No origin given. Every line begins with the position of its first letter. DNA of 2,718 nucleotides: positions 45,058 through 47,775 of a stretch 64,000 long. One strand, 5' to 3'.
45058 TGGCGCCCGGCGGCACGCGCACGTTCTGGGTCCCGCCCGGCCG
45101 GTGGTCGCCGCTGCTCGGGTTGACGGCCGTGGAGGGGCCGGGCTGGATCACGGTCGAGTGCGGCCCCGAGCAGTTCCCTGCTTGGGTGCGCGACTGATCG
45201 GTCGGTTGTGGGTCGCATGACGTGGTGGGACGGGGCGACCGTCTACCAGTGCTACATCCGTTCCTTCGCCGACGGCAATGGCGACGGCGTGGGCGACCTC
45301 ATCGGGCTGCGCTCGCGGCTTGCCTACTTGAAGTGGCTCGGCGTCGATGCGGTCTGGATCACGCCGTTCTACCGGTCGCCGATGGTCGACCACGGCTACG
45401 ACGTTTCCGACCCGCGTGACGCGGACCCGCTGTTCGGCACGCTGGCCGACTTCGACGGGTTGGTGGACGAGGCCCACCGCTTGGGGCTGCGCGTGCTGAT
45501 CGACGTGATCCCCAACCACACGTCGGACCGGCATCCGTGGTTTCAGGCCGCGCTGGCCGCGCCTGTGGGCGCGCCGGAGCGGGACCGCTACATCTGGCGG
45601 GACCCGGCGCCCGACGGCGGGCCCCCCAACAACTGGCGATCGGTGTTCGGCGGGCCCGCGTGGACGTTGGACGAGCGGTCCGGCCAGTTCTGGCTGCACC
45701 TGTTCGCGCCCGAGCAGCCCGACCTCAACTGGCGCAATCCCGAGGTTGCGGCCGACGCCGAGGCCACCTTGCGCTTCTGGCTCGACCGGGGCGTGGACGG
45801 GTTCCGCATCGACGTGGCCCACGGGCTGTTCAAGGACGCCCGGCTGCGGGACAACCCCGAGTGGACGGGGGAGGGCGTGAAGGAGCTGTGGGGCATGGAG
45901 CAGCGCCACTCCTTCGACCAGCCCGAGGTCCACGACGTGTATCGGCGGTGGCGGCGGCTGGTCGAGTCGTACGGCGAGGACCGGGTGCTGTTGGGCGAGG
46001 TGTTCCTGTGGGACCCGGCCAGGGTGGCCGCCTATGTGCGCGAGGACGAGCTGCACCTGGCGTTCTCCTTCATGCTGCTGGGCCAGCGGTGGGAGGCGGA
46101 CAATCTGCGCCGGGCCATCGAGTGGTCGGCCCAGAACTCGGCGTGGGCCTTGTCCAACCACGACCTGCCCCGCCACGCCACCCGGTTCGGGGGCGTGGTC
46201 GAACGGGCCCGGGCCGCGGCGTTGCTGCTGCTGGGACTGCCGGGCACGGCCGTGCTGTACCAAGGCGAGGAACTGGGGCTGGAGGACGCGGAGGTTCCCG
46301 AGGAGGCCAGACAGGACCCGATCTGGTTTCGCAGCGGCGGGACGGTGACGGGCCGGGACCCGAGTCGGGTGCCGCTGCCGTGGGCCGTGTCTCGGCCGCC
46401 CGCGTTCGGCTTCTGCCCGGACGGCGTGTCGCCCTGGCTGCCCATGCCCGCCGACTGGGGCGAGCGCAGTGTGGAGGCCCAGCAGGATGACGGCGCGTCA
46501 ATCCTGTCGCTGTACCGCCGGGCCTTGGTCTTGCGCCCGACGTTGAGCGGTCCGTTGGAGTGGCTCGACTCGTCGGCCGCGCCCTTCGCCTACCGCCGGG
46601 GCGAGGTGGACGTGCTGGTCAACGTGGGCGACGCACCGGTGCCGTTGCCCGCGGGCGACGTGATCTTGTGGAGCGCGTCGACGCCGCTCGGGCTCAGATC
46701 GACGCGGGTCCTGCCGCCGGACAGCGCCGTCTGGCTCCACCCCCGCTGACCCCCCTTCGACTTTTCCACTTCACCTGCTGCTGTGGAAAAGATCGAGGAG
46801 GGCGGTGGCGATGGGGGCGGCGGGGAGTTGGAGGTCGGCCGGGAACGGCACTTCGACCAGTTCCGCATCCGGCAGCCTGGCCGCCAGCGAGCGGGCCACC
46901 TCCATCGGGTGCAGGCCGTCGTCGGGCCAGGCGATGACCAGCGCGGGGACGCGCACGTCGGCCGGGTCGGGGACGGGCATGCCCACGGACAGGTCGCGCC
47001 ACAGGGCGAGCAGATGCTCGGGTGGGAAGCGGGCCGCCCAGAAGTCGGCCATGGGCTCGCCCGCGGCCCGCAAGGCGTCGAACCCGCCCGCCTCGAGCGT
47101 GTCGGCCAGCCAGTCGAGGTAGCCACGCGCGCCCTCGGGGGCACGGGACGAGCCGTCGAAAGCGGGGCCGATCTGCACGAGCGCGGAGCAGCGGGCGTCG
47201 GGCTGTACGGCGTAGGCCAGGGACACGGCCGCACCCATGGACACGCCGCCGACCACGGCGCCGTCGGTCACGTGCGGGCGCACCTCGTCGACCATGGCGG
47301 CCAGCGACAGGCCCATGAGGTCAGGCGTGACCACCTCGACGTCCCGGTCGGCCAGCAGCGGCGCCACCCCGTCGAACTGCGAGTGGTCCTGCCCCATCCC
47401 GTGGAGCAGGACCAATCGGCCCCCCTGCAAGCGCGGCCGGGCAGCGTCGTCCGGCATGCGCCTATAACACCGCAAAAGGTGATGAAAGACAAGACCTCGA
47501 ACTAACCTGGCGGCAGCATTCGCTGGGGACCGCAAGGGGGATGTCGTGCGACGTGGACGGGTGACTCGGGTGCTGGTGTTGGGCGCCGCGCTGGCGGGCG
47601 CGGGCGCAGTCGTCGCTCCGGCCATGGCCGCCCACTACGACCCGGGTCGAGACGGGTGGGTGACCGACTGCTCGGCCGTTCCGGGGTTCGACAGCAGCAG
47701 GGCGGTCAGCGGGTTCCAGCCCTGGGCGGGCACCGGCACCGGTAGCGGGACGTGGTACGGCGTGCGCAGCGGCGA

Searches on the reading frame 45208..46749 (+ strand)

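Call 38: search_protein_families(library=pfam, proteins=[window:45208-46749:+], max_evalue=0.001)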
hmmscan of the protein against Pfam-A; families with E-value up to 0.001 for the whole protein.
window:45208-46749:+ (513 aa): 2 families
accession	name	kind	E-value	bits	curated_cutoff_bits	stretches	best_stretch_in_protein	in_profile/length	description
PF00128.31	Alpha-amylase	-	9e-110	368.4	22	1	14-443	1-437/446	Alpha amylase, catalytic domain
PF11941.14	DUF3459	-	4.2e-05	24.3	22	1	444-510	13-90/90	Domain of unknown function (DUF3459)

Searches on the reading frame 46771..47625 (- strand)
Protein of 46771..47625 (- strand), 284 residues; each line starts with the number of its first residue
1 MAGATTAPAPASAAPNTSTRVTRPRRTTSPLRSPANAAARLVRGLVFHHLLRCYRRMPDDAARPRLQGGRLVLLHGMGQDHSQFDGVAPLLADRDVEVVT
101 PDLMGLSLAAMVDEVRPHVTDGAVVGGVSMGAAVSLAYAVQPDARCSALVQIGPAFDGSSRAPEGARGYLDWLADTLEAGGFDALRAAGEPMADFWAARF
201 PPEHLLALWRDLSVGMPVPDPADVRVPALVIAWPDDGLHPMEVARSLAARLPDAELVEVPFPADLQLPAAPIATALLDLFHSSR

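Call 38: search_protein_families(library=pfam, proteins=[window:46771-47625:-], max_evalue=0.001)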
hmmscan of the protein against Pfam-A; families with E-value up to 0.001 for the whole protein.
window:46771-47625:- (284 aa): 2 families
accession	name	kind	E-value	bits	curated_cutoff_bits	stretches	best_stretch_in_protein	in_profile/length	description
PF00561.26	Abhydrolase_1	-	1.7e-11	44.7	25.8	1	70-179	2-130/245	alpha/beta hydrolase fold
PF12146.15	Hydrolase_4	-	3.4e-09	36.8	27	1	110-173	64-130/239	Serine aminopeptidase, S33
